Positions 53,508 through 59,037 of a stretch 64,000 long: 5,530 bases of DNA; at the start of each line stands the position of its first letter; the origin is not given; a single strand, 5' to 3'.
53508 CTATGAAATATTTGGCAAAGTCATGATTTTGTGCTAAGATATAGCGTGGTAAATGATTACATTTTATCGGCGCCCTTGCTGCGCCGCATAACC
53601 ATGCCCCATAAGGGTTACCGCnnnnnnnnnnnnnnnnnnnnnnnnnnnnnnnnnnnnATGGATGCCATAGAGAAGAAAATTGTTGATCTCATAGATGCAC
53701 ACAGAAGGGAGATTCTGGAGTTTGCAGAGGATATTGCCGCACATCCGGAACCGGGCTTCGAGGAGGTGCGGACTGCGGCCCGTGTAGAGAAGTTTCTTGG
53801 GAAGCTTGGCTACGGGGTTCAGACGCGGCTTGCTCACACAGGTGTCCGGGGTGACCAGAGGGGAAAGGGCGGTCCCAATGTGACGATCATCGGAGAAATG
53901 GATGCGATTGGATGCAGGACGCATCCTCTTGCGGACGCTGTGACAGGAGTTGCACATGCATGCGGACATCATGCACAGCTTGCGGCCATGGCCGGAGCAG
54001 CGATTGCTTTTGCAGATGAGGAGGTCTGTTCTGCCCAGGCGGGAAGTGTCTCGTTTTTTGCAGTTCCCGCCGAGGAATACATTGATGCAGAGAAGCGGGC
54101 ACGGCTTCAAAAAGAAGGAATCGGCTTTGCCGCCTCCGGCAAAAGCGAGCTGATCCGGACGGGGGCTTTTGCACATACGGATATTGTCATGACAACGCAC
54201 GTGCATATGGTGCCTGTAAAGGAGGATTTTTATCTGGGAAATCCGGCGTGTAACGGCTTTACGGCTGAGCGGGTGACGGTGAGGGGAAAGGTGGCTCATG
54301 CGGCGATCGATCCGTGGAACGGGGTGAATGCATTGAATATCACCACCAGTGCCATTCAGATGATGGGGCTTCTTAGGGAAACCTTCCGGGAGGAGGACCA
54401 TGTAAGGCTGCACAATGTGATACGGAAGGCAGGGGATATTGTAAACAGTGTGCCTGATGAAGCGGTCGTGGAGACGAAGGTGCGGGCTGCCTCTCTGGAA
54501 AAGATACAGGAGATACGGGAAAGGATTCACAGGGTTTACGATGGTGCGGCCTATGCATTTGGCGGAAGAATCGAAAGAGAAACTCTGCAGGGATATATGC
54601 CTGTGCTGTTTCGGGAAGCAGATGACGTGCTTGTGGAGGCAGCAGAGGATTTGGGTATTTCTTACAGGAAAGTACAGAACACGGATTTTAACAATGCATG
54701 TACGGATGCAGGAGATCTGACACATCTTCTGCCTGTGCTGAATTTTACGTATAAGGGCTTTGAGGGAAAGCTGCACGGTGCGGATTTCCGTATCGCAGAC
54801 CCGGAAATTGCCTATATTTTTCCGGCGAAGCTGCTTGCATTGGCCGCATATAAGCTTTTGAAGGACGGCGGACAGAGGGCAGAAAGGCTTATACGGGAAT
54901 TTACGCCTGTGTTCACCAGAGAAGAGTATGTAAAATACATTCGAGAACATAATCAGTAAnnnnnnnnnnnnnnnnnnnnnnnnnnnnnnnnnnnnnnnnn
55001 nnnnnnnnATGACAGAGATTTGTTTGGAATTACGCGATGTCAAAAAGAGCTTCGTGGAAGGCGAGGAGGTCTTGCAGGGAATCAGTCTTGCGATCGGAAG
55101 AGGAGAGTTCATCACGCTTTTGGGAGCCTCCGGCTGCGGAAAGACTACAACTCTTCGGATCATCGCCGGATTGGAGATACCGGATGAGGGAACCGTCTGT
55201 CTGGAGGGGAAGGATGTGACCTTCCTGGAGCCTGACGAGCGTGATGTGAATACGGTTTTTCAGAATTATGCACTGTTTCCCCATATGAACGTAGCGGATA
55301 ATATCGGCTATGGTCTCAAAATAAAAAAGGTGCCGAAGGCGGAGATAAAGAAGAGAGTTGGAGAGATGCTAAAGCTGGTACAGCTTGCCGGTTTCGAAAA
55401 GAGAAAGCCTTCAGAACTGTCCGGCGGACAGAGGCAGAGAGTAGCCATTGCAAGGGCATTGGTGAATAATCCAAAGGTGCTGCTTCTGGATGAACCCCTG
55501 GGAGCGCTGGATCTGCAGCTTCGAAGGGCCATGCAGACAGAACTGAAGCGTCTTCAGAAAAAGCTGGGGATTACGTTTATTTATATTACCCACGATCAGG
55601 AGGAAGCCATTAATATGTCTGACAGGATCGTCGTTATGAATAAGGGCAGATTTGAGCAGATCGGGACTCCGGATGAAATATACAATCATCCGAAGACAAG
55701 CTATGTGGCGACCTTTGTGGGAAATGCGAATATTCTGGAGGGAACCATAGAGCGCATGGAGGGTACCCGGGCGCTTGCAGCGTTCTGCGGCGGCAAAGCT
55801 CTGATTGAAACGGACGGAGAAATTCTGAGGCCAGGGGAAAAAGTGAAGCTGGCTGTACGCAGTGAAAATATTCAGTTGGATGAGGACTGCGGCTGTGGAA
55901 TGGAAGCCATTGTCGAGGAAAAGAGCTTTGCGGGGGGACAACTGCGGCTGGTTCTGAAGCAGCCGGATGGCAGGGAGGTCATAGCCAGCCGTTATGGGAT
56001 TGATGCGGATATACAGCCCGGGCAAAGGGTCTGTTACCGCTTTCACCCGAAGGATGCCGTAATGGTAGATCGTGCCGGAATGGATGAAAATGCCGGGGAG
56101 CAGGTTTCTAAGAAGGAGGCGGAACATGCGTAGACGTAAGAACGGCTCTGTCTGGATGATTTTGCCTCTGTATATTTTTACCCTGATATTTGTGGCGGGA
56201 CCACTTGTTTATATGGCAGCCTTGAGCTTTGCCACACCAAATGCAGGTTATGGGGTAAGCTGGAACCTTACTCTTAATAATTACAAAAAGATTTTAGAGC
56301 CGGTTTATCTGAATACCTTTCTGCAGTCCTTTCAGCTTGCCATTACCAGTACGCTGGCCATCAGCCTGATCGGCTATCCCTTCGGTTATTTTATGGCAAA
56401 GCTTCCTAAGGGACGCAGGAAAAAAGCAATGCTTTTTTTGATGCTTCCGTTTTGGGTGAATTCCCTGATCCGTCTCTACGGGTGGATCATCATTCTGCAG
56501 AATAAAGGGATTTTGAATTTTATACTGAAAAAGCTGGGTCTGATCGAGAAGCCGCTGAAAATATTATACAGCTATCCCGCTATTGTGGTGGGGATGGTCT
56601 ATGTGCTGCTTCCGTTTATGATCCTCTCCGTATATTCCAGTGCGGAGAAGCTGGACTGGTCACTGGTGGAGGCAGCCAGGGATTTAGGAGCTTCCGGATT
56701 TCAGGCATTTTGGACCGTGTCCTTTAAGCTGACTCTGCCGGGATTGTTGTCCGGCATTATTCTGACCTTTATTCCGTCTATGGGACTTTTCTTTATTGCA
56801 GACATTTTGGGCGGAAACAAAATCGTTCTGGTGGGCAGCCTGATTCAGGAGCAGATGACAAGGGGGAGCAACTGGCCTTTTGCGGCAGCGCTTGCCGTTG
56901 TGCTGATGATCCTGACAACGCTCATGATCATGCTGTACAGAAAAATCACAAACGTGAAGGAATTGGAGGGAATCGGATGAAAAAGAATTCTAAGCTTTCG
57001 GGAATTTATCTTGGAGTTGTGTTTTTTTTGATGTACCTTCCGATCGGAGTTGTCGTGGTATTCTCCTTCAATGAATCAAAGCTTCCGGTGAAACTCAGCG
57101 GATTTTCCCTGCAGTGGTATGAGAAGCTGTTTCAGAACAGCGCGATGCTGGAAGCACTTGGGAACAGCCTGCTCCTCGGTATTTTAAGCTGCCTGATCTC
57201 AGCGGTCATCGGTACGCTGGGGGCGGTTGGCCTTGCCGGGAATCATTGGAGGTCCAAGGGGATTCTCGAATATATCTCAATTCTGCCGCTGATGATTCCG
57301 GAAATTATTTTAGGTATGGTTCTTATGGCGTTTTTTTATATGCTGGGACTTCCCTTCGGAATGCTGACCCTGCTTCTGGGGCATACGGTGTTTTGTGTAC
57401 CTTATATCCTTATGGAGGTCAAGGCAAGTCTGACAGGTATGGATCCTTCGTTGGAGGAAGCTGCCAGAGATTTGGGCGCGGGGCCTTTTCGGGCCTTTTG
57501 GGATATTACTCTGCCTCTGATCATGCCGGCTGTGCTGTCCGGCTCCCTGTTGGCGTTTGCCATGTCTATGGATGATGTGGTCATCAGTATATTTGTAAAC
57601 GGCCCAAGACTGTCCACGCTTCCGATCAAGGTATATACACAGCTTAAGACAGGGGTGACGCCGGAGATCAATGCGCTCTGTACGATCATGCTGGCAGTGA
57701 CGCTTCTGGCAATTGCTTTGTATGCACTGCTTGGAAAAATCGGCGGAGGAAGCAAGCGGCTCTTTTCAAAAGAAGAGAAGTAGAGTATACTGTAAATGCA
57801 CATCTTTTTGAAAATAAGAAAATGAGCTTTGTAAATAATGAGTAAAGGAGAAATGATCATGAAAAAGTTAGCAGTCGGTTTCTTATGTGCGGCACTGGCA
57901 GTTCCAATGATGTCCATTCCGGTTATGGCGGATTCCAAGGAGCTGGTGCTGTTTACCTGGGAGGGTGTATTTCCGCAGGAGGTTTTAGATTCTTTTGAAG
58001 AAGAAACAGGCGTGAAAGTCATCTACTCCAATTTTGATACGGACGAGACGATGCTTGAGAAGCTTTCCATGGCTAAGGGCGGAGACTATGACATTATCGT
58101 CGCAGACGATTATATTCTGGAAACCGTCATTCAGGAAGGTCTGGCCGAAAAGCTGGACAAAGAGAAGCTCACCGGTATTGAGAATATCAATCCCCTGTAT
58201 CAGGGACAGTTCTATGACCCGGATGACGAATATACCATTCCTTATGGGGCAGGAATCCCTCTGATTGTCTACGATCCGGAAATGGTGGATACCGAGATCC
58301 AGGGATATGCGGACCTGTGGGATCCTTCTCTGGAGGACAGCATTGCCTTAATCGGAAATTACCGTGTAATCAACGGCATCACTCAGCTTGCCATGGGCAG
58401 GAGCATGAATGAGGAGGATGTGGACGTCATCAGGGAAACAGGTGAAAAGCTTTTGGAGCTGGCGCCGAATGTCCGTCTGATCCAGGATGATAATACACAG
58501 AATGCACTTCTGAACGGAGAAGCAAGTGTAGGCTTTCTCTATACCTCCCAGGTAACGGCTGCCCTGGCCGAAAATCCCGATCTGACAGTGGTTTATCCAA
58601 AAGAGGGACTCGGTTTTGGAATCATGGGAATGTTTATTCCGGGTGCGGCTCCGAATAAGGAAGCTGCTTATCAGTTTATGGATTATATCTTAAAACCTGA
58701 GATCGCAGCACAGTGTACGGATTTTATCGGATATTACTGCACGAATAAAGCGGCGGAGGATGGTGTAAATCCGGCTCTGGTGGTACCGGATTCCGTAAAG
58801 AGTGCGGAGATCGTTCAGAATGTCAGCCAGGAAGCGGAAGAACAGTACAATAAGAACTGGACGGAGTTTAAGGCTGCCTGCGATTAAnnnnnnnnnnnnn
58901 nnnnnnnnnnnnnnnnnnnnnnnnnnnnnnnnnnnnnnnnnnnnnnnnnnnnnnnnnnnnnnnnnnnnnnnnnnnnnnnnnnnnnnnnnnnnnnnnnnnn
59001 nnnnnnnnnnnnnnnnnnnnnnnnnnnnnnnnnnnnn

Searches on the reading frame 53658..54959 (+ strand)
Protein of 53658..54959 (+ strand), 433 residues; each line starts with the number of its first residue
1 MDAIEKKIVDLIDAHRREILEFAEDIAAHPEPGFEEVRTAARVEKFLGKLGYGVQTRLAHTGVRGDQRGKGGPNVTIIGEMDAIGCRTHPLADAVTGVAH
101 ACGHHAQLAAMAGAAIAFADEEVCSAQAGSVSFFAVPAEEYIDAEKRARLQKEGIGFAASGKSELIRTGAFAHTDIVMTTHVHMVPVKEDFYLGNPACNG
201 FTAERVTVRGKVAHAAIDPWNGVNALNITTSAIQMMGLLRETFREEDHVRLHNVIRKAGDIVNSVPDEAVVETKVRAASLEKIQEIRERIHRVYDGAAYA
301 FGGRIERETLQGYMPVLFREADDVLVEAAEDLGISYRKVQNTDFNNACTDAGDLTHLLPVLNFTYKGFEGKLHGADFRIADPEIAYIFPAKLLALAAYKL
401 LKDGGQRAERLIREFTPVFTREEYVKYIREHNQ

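Call 82: search_protein_families(library=pfam, proteins=[window:53658-54959:+], max_evalue=0.001)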
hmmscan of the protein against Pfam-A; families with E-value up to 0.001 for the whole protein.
window:53658-54959:+ (433 aa): 2 families
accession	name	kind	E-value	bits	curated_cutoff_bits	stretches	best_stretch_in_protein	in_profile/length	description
PF07687.19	M20_dimer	-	3.2e-08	33.9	21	1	200-293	5-98/107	Peptidase dimerisation domain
PF01546.33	Peptidase_M20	-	3.1e-06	27.7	24.6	1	90-378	18-187/206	Peptidase family M20/M25/M40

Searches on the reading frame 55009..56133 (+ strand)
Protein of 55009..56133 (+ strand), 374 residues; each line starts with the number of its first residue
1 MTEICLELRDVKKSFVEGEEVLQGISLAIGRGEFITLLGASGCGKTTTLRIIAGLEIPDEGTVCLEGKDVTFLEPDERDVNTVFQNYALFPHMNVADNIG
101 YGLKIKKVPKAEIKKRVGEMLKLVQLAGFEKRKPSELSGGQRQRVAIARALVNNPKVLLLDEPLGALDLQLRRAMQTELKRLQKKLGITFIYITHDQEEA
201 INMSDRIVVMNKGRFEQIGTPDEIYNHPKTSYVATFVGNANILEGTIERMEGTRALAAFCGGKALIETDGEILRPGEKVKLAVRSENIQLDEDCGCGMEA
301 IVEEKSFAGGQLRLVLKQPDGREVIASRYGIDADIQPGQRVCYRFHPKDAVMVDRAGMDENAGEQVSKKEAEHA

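Call 82: search_protein_families(library=pfam, proteins=[window:55009-56133:+], max_evalue=0.001)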
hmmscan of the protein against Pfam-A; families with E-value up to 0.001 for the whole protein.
window:55009-56133:+ (374 aa): 4 families
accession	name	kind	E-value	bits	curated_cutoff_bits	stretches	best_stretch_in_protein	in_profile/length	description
PF00005.33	ABC_tran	-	7.7e-38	130.6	25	1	22-164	1-136/137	ABC transporter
PF08402.16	TOBE_2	-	3.8e-09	37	21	1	281-351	1-74/76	TOBE domain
PF13304.12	AAA_21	-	0.00035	21.2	27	0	115-198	184-301/304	AAA domain, putative AbiEii toxin, Type IV TA system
PF02463.25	SMC_N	-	0.00051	20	40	0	110-209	110-210/220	RecF/RecN/SMC N terminal domain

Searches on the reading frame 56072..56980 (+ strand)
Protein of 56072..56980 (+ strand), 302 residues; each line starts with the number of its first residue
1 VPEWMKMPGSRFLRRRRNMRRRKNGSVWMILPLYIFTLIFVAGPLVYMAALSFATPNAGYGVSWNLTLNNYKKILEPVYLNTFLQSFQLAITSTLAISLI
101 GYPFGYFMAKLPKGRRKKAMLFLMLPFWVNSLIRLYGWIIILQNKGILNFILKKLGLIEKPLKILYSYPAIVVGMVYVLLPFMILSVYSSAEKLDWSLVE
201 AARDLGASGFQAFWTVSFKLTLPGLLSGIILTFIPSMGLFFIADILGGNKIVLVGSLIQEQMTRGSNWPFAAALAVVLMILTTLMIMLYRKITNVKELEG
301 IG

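Call 82: search_protein_families(library=pfam, proteins=[window:56072-56980:+], max_evalue=0.001)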
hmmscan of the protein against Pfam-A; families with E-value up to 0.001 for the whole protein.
window:56072-56980:+ (302 aa): 1 family
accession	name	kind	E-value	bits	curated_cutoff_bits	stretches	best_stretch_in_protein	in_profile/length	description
PF00528.27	BPD_transp_1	-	3.6e-13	50.1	26.4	1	101-290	1-176/184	Binding-protein-dependent transport system inner membrane component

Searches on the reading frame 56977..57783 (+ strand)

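Call 82: search_protein_families(library=pfam, proteins=[window:56977-57783:+], max_evalue=0.001)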
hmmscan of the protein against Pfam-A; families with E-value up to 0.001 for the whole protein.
window:56977-57783:+ (268 aa): 1 family
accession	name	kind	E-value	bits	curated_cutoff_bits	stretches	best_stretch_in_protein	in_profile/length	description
PF00528.27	BPD_transp_1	-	6.9e-19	68.7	26.4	1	83-250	5-169/184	Binding-protein-dependent transport system inner membrane component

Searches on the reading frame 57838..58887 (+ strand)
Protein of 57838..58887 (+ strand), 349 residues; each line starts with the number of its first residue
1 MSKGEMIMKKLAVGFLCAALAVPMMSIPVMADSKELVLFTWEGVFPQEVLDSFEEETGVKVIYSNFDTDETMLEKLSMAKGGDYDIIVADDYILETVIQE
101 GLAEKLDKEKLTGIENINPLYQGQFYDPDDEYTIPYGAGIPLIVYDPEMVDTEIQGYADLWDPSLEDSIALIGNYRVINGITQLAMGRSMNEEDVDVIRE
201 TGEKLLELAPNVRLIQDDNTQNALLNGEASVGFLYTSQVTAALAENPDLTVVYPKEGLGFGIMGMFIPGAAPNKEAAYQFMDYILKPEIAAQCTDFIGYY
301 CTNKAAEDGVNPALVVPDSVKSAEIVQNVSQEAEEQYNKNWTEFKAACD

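Call 82: search_protein_families(library=pfam, proteins=[window:57838-58887:+], max_evalue=0.001)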
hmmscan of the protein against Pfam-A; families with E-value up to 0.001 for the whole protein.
window:57838-58887:+ (349 aa): 4 families
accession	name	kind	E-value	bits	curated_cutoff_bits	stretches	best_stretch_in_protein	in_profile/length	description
PF13416.11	SBP_bac_8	-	3.9e-27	96.2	27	1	49-309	2-268/279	Bacterial extracellular solute-binding protein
PF13343.11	SBP_bac_6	-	5.5e-24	85.4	24.6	1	85-307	5-225/245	Bacterial extracellular solute-binding protein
PF01547.30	SBP_bac_1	-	3.6e-16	60.5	26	1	45-289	10-305/307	Bacterial extracellular solute-binding protein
PF13531.11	SBP_bac_11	-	1.7e-13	51.3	25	1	48-291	15-219/227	Bacterial extracellular solute-binding protein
